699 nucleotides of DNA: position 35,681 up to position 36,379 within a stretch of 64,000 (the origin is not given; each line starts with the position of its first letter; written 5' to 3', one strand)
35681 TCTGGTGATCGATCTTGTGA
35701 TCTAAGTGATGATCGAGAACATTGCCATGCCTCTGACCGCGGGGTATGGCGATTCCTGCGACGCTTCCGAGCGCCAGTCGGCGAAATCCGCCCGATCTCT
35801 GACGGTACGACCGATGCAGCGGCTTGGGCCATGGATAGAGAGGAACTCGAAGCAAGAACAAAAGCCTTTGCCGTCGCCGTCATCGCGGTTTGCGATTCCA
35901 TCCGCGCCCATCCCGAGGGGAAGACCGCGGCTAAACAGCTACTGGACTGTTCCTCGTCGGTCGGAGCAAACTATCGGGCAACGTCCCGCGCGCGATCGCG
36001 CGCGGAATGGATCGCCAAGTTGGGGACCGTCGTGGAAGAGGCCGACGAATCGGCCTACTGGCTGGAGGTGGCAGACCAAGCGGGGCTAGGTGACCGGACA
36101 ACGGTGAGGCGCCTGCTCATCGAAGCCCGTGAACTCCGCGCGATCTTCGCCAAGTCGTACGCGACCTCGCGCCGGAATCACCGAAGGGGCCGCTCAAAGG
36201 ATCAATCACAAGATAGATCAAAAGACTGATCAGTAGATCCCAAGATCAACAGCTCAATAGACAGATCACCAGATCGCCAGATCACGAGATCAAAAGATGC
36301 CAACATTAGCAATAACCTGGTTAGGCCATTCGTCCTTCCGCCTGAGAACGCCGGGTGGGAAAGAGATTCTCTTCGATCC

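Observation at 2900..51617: At least twelve 7-8 bp-period tandem arrays sit exactly at gene termini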

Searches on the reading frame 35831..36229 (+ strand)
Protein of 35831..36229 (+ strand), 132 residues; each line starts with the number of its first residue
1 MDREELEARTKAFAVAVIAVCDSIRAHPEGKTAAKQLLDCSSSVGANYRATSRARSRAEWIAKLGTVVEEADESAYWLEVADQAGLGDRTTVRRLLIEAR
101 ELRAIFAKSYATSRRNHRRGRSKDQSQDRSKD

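Call 46: search_protein_families(library=pfam, proteins=[window:35831-36229:+], max_evalue=0.01)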
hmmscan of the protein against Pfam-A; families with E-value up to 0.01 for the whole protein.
window:35831-36229:+ (132 aa): 1 family
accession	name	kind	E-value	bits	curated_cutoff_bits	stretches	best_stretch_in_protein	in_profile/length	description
PF05635.17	23S_rRNA_IVP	-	1.7e-09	38.3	33.8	1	10-105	9-103/106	23S rRNA-intervening sequence protein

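Call 63: search_dna_similar(query=window:35831-36229:+, collection=plasmids, mode=protein, max_evalue=0.001, max_rows=40)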
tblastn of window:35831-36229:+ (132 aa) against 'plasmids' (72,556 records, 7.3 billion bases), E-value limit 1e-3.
Records with a match: 26; places in all: 33; records where one place covers at least 80% of the query: 2.
Best place of each record, by identity: <60% 26.
By first word of the organism name: Nostoc 15; Planktothrix 3; Candidatus 2; Gloeocapsa 1; Bernardetia 1; Treponema 1; Pseudanabaena 1; Dolichospermum 1; Aulosira 1.
By predicted mobility (MOB-suite, as given by PLSDB): non-mobilizable 14; conjugative 7; mobilizable 5.
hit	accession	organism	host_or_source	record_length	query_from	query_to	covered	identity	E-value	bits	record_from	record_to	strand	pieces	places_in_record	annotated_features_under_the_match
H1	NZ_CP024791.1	Nostoc flagelliforme CCNUN1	cell culture,desert soil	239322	20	124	80%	41.3%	7e-13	71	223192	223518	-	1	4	four helix bundle protein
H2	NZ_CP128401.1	Candidatus Chlorohelix allophototropha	Single colony of Candidatus Chlorohelix ...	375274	1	119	90%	36.1%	2e-11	67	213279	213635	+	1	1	four helix bundle protein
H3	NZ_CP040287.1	Nostoc sp. C057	Phaeoceros,pure culture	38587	20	121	77%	41.5%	2e-12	70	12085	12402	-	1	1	four helix bundle protein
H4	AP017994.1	Planktothrix agardhii NIES-204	-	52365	1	86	65%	47.7%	2e-16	81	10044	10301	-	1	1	hypothetical protein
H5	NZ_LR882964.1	Planktothrix agardhii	-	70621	1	86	65%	47.7%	2e-16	81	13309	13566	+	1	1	four helix bundle protein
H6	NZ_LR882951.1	Planktothrix agardhii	-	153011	1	86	65%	47.7%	2e-16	81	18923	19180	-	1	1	four helix bundle protein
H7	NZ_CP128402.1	Candidatus Chlorohelix allophototropha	Single colony of Candidatus Chlorohelix ...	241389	1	86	65%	45.3%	2e-16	81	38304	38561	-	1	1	four helix bundle protein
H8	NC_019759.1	Gloeocapsa sp. PCC 7428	-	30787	1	86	65%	44.2%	2e-12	70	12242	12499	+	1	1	four helix bundle protein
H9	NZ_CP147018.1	Bernardetia sp. Wsw4-3y2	Red alga,Red algae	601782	3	83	61%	44.4%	5e-13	71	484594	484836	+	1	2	four helix bundle protein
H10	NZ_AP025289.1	Treponema saccharophilum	-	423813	6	117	85%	30.4%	2e-6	52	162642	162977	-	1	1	four helix bundle protein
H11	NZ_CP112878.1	Pseudanabaena galeata CCNP1313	-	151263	5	84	61%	41.3%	2e-11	67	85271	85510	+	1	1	four helix bundle protein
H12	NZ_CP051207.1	Dolichospermum flos-aquae CCAP 1403/13F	cell culture,freshwater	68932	9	89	61%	40.2%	1e-7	56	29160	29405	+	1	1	four helix bundle protein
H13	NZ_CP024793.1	Nostoc flagelliforme CCNUN1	cell culture,desert soil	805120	9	89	61%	37.8%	3e-8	57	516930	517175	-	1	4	four helix bundle protein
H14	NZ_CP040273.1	Nostoc sp. C052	Blasia pusilla,pure culture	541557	9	89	61%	37.8%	1e-7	56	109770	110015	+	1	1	four helix bundle protein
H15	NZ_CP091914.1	Nostoc sp. UHCC 0870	cell culture,Brackish water, ...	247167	9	90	62%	36.1%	1e-8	59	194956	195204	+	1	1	four helix bundle protein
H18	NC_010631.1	Nostoc punctiforme PCC 73102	-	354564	9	80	55%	39.7%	6e-8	57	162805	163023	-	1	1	four helix bundle protein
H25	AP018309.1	Aulosira laxa NIES-50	-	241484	3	80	59%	32.9%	6e-7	54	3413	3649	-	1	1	hypothetical protein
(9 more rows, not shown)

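Call 64: search_protein_families(library=ncbifam, proteins=[window:35831-36229:+], max_evalue=0.01)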
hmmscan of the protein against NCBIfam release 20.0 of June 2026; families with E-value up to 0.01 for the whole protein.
window:35831-36229:+ (132 aa): 1 family
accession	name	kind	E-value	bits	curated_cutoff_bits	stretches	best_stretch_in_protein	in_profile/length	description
TIGR02436.1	TIGR02436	subfamily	3.7e-17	62.5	24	1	8-112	3-107/109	four helix bundle protein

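Call 65: get_annotated_region(hit=H1, flank=700)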
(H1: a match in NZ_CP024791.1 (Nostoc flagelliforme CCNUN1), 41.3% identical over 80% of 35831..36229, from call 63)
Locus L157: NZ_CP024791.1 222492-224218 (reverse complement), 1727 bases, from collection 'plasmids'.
description: Nostoc flagelliforme CCNUN1 plasmid pNFSY06, complete sequence
organism: Nostoc flagelliforme CCNUN1 (NCBI taxid 2038116)
taxonomy: Bacteria; Cyanobacteriota; Cyanophyceae; Nostocales; Nostocaceae; Nostoc; Nostoc flagelliforme; Nostoc flagelliforme CCNUN1
host: -; source: cell culture,desert soil; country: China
typing (MOB-suite, as given by PLSDB): non-mobilizable; replicon rep_cluster_1622,rep_cluster_317
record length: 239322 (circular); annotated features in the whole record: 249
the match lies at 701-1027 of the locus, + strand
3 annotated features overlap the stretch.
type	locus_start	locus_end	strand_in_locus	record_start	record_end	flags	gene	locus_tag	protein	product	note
CDS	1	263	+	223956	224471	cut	mobC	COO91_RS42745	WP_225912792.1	plasmid mobilization relaxosome protein MobC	-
CDS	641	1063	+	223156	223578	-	-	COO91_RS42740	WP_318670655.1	four helix bundle protein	-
CDS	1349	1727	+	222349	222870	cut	-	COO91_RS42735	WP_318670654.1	site-specific integrase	GO:0015074 - DNA integration [Evidence IEA]; GO:0006310 - DNA recombination [Evidence IEA]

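Call 66: get_annotated_region(hit=H2, flank=700)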
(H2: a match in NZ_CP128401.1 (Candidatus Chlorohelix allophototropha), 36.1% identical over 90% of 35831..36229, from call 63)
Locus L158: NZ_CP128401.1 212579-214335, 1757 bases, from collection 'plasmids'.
description: Candidatus Chlorohelix allophototropha isolate L227-S17 plasmid unnamed1, complete sequence
organism: Candidatus Chlorohelix allophototropha (NCBI taxid 3003348)
taxonomy: Bacteria; Chloroflexota; Chloroflexia; Candidatus Chloroheliales; Candidatus Chloroheliaceae; Candidatus Chlorohelix; Candidatus Chlorohelix allophototropha
host: -; source: Single colony of Candidatus Chlorohelix allophototropha from a non-axenic enrichment (subculture 19.9); ...; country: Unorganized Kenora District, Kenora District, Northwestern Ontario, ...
typing (MOB-suite, as given by PLSDB): non-mobilizable
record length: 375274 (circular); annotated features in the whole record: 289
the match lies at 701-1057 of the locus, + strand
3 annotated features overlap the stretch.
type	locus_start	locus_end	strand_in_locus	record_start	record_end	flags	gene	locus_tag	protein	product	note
CDS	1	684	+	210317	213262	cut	-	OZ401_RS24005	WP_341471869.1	helicase-related protein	-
CDS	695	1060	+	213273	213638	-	-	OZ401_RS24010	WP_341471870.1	four helix bundle protein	-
CDS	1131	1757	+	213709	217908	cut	-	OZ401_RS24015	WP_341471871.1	N-6 DNA methylase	GO:0006306 - DNA methylation [Evidence IEA]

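Call 67: get_annotated_region(hit=H3, flank=700)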
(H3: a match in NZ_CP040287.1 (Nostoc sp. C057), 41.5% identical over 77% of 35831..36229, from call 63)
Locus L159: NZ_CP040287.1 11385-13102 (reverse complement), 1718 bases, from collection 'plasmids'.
description: Nostoc sp. C057 plasmid p057_F, complete sequence
organism: Nostoc sp. C057 (NCBI taxid 2576903)
taxonomy: Bacteria; Cyanobacteriota; Cyanophyceae; Nostocales; Nostocaceae; Nostoc; Nostoc sp. C057
host: -; source: Phaeoceros,pure culture; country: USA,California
typing (MOB-suite, as given by PLSDB): mobilizable; replicon rep_cluster_1622; relaxase MOBP
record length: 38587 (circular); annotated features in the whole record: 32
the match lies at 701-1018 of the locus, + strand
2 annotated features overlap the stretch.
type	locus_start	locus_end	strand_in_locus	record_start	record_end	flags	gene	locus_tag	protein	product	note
CDS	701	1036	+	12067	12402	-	-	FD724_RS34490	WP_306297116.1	four helix bundle protein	-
CDS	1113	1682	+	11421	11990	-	-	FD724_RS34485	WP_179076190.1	site-specific integrase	GO:0015074 - DNA integration [Evidence IEA]; GO:0006310 - DNA recombination [Evidence IEA]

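Call 68: get_annotated_region(hit=H4, flank=700)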
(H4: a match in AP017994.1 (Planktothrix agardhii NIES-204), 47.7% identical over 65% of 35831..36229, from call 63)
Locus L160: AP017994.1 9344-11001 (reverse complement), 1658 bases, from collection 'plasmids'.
description: Planktothrix agardhii NIES-204 plasmid plasmid3 DNA, complete sequence
organism: Planktothrix agardhii NIES-204 (NCBI taxid 282423)
taxonomy: Bacteria; Cyanobacteriota; Cyanophyceae; Oscillatoriales; Microcoleaceae; Planktothrix; Planktothrix agardhii; Planktothrix agardhii NIES-204
host: -; source: -; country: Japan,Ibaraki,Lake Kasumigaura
typing (MOB-suite, as given by PLSDB): non-mobilizable
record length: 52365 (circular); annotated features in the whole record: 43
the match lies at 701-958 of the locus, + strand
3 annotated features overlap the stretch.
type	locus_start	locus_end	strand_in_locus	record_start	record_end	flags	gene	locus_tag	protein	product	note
CDS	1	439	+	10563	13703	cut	-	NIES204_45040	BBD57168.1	helicase domain protein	-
CDS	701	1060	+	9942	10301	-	-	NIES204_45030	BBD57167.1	hypothetical protein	-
CDS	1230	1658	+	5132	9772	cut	-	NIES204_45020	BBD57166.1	hypothetical protein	-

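Call 69: get_annotated_region(hit=H7, flank=700)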
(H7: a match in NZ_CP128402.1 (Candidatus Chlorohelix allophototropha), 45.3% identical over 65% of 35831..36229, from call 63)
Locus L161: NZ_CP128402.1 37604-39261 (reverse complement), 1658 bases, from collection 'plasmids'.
description: Candidatus Chlorohelix allophototropha isolate L227-S17 plasmid unnamed2, complete sequence
organism: Candidatus Chlorohelix allophototropha (NCBI taxid 3003348)
taxonomy: Bacteria; Chloroflexota; Chloroflexia; Candidatus Chloroheliales; Candidatus Chloroheliaceae; Candidatus Chlorohelix; Candidatus Chlorohelix allophototropha
host: -; source: Single colony of Candidatus Chlorohelix allophototropha from a non-axenic enrichment (subculture 19.9); ...; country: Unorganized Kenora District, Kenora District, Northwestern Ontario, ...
typing (MOB-suite, as given by PLSDB): non-mobilizable
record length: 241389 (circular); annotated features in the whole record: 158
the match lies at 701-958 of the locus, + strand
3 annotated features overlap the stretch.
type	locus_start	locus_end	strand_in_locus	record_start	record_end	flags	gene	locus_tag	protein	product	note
CDS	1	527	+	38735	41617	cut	-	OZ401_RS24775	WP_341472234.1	DUF1156 domain-containing protein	-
CDS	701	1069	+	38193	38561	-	-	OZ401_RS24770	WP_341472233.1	four helix bundle protein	-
CDS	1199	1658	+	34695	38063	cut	-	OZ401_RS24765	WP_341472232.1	Swt1 family HEPN domain-containing protein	-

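Call 70: get_annotated_region(hit=H8, flank=700)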
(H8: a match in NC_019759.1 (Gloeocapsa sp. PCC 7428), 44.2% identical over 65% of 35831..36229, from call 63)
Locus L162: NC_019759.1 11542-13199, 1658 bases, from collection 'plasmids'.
description: Gloeocapsa sp. PCC 7428 plasmid pGLO7428.03, complete sequence
organism: Gloeocapsa sp. PCC 7428 (NCBI taxid 1173026)
taxonomy: Bacteria; Cyanobacteriota; Cyanophyceae; Chroococcales; Chroococcaceae; Gloeocapsa; Gloeocapsa sp. PCC 7428
host: -; source: -; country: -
typing (MOB-suite, as given by PLSDB): mobilizable; replicon rep_cluster_1726; relaxase MOBV
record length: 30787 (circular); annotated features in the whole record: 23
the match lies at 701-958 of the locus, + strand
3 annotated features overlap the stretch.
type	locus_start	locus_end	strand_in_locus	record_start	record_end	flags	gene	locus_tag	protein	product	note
CDS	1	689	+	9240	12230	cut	-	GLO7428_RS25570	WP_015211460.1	DUF1156 domain-containing protein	-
CDS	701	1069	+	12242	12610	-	-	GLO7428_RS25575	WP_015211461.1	four helix bundle protein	-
CDS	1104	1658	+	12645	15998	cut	-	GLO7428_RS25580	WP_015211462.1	Swt1 family HEPN domain-containing protein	-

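Call 80: get_annotated_region(hit=H9, flank=500)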
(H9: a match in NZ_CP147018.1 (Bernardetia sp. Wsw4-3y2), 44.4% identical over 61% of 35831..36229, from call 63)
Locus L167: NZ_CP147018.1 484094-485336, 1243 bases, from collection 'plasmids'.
description: Bernardetia sp. Wsw4-3y2 plasmid plasmd1, complete sequence
organism: Bernardetia sp. Wsw4-3y2 (NCBI taxid 3127471)
taxonomy: Bacteria; Bacteroidota; Cytophagia; Cytophagales; Bernardetiaceae; Bernardetia; Bernardetia sp. Wsw4-3y2
host: -; source: Red alga,Red algae; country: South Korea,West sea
typing (MOB-suite, as given by PLSDB): non-mobilizable
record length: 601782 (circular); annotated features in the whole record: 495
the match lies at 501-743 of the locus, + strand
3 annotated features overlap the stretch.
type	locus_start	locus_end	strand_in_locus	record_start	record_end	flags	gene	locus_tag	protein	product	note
CDS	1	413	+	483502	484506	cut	-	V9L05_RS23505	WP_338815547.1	beta-ketoacyl-ACP synthase III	GO:0006633 - fatty acid biosynthetic process [Evidence IEA]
CDS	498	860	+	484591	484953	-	-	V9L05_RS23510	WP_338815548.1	four helix bundle protein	-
CDS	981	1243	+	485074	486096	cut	-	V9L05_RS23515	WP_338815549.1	M20/M25/M40 family metallo-hydrolase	-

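Call 81: get_annotated_region(hit=H10, flank=500)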
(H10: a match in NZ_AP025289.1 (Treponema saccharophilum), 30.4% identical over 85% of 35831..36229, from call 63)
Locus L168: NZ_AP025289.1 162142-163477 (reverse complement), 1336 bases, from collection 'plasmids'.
description: Treponema saccharophilum strain JCM 32279 plasmid pTS1, complete sequence
organism: Treponema saccharophilum (NCBI taxid 165)
taxonomy: Bacteria; Spirochaetota; Spirochaetia; Spirochaetales; Treponemataceae; Treponema; Treponema saccharophilum
host: -; source: -; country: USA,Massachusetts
typing (MOB-suite, as given by PLSDB): non-mobilizable
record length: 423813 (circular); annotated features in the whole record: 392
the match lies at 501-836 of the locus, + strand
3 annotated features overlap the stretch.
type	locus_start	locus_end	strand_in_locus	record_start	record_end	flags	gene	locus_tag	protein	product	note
CDS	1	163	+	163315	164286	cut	-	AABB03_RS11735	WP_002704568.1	DMT family transporter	GO:0055085 - transmembrane transport [Evidence IEA]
CDS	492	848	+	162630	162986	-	-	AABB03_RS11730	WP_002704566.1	four helix bundle protein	-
CDS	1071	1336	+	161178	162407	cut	-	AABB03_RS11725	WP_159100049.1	DUF4832 domain-containing protein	-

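Call 82: get_annotated_region(hit=H11, flank=500)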
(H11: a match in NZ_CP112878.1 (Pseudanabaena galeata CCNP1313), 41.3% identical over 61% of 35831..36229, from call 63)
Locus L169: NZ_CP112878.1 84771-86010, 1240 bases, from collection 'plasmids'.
description: Pseudanabaena galeata CCNP1313 plasmid pPg_04, complete sequence
organism: Pseudanabaena galeata CCNP1313 (NCBI taxid 2602720)
taxonomy: Bacteria; Cyanobacteriota; Cyanophyceae; Pseudanabaenales; Pseudanabaenaceae; Pseudanabaena; Pseudanabaena galeata; Pseudanabaena galeata CCNP1313
host: -; source: -; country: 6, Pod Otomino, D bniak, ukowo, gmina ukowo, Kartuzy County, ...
typing (MOB-suite, as given by PLSDB): mobilizable; relaxase MOBP
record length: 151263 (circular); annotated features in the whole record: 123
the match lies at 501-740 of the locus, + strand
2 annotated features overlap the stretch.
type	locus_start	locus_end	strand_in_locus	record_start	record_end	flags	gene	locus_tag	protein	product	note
CDS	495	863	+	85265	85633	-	-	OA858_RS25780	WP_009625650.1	four helix bundle protein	-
CDS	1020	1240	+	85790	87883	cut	cas1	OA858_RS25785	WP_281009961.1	CRISPR-associated endonuclease Cas1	GO:0043571 - maintenance of CRISPR repeat elements [Evidence IEA]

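Call 83: get_annotated_region(hit=H12, flank=500)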
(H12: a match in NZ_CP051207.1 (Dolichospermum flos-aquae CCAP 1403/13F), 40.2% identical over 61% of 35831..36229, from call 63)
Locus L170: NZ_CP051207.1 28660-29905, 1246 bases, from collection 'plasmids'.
description: Dolichospermum flos-aquae CCAP 1403/13F plasmid pAfl69, complete sequence
organism: Dolichospermum flos-aquae CCAP 1403/13F (NCBI taxid 315271)
taxonomy: Bacteria; Cyanobacteriota; Cyanophyceae; Nostocales; Aphanizomenonaceae; Dolichospermum; Dolichospermum flos-aquae; Dolichospermum flos-aquae CCAP 1403/13F
host: -; source: cell culture,freshwater; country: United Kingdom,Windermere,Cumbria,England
typing (MOB-suite, as given by PLSDB): non-mobilizable; replicon rep_cluster_345
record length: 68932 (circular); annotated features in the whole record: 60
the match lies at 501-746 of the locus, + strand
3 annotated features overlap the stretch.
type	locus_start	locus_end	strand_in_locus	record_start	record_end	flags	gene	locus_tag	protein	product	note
CDS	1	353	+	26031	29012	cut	-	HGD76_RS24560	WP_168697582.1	helicase-related protein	-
CDS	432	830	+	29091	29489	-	-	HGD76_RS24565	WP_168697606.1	four helix bundle protein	-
CDS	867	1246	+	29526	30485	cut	-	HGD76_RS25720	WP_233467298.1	hypothetical protein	-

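Call 84: get_annotated_region(hit=H18, flank=500)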
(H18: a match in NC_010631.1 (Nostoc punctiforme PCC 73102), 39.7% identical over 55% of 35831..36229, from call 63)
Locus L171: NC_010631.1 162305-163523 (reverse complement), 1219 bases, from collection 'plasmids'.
description: Nostoc punctiforme PCC 73102 plasmid pNPUN01, complete sequence
organism: Nostoc punctiforme PCC 73102 (NCBI taxid 63737)
taxonomy: Bacteria; Cyanobacteriota; Cyanophyceae; Nostocales; Nostocaceae; Nostoc; Nostoc punctiforme; Nostoc punctiforme PCC 73102
host: -; source: -; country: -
typing (MOB-suite, as given by PLSDB): conjugative; replicon rep_cluster_317; relaxase MOBF; mating-pair formation MPF_T
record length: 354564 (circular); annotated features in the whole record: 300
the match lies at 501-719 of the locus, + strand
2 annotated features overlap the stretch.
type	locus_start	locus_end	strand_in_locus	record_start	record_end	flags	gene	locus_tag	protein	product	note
CDS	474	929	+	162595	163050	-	-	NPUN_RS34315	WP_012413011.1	four helix bundle protein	-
CDS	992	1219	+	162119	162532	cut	-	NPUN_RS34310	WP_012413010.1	element excision factor XisH family protein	-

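Call 85: get_annotated_region(hit=H25, flank=500)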
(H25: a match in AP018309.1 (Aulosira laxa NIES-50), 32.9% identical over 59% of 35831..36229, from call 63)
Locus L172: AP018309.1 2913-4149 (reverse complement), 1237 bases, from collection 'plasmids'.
description: Aulosira laxa NIES-50 plasmid plasmid2 DNA, complete genome
organism: Aulosira laxa NIES-50 (NCBI taxid 1541988)
taxonomy: Bacteria; Cyanobacteriota; Cyanophyceae; Nostocales; Fortieaceae; Aulosira; Aulosira laxa; Aulosira laxa NIES-50
host: -; source: -; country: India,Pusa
typing (MOB-suite, as given by PLSDB): conjugative; relaxase MOBF; mating-pair formation MPF_T
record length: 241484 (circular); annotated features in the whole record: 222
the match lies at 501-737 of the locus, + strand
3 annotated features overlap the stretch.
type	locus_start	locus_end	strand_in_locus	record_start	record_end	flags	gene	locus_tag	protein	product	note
CDS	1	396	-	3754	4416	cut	-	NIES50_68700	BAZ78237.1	hypothetical protein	-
CDS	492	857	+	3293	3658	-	-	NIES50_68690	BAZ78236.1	hypothetical protein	-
CDS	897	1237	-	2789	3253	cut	-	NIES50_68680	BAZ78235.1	hypothetical protein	-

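Call 87: search_solved_structures(query=window:35831-36229:+, max_evalue=1)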
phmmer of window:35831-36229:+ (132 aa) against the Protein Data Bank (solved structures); distinct sequences matched with E-value up to 1: 8.
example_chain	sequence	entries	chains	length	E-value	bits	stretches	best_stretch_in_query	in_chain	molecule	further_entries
2rld_A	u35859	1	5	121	1.4e-09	41.3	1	9-102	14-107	Uncharacterized protein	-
8c3w_A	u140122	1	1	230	0.0098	19.2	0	62-81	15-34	dnHEM1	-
8s6p_A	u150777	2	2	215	0.089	16.2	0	62-80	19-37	TRP_18 F116W (R0) | TRP_18 F116W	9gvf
9h3c_A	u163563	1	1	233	0.095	16.1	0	61-81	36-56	De novo designed tandem repeat protein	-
9h10_A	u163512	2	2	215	0.11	15.8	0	62-80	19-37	[(sulfaNHC)Au].TRP_18 | Tandem-repeat protein (TRP)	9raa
9rar_A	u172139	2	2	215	0.18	15.2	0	62-80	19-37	TRP_F43W | [(sulfaNHC)Au].TRP_F43W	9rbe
9raq_A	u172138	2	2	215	0.18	15.2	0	61-80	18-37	TRP_F43W/E39L | [(sulfaNHC)Au].TRP_F43W/E39L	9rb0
8x7t_D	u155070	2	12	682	0.44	13.9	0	79-111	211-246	mini-chromosome maintenance complex 3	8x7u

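Call 95: search_solved_structures(query=A1, max_evalue=0.001)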
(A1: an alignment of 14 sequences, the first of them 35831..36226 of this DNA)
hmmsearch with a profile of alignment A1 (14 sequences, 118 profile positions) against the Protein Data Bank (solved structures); distinct sequences matched with E-value up to 0.001: 1.
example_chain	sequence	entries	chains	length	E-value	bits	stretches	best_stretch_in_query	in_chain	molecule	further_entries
2rld_A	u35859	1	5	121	3.5e-40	139.6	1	3-115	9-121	Uncharacterized protein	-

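Call 96: search_solved_structures(query=A1, max_evalue=10)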
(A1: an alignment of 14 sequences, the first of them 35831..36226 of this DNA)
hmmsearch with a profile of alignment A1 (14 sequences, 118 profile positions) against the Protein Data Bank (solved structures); distinct sequences matched with E-value up to 10: 2.
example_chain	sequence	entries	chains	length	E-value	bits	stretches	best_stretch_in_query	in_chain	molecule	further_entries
2rld_A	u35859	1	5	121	3.5e-40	139.6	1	3-115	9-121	Uncharacterized protein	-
2gsc_A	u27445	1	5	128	0.32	14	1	18-86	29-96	Putative uncharacterized protein XCC0516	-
